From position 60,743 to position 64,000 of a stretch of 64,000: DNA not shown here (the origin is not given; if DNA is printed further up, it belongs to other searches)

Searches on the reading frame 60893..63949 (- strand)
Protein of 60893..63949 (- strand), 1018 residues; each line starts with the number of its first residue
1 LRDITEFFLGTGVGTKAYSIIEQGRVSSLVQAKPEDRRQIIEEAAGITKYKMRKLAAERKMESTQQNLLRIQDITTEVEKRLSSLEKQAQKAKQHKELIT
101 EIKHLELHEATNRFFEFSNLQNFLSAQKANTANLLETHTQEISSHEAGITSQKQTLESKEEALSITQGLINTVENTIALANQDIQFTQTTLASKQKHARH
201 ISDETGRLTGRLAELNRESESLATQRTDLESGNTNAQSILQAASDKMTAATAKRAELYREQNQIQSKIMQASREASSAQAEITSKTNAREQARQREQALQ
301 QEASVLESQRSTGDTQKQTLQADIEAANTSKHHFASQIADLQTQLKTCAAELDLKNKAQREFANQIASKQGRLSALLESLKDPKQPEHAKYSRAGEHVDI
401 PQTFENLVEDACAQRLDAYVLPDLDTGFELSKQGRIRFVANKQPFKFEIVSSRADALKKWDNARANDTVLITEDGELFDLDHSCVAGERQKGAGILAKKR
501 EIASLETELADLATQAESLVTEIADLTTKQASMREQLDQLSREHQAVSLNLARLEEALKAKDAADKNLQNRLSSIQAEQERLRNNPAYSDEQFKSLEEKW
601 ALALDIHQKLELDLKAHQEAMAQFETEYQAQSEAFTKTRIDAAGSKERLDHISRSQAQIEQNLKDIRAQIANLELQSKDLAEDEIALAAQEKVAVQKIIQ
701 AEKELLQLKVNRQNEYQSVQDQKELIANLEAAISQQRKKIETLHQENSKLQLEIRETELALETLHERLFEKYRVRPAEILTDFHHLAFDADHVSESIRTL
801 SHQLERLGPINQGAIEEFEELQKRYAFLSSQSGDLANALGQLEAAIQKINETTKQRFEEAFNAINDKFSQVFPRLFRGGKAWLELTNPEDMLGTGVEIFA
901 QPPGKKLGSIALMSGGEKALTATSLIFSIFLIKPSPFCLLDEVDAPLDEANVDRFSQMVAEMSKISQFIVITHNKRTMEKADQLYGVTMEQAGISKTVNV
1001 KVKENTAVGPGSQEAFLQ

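Call 62: search_protein_families(library=ncbifam, proteins=[window:60893-63949:-], max_evalue=0.001)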
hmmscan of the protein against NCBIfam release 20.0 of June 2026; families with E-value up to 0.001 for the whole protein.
window:60893-63949:- (1018 aa): 8 families
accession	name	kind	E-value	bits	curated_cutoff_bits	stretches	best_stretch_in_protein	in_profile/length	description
TIGR02168.1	SMC_prok_B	equivalog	2.5e-207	691.3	567.35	2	449-1002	629-1181/1181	chromosome segregation protein SMC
TIGR02169.1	SMC_prok_A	equivalog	3.4e-104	349.6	729.4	2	467-1001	639-1164/1165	chromosome segregation protein SMC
NF045487.1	ASRP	equivalog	5.5e-21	74.8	300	2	704-972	342-589/593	archaea-specific SMC-related protein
NF002572.0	PRK02224.1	equivalog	2.6e-10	39.3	1087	1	21-353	135-443/888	DNA double-strand break repair ATPase Rad50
NF003034.1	PRK03918.1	equivalog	6.6e-10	37.6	700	1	829-996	710-874/878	DNA double-strand break repair ATPase Rad50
NF041035.1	Rad50_Halo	equivalog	5.7e-09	34.9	1000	0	913-990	782-869/883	DNA double-strand break repair ATPase Rad50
TIGR04523.1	Mplasa_alph_rch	subfamily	3.7e-07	28.5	270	1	499-803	348-653/745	helix-rich protein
NF041034.1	Rad50_Sulf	equivalog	0.00047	18.1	1000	0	904-1000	772-868/872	DNA double-strand break repair ATPase Rad50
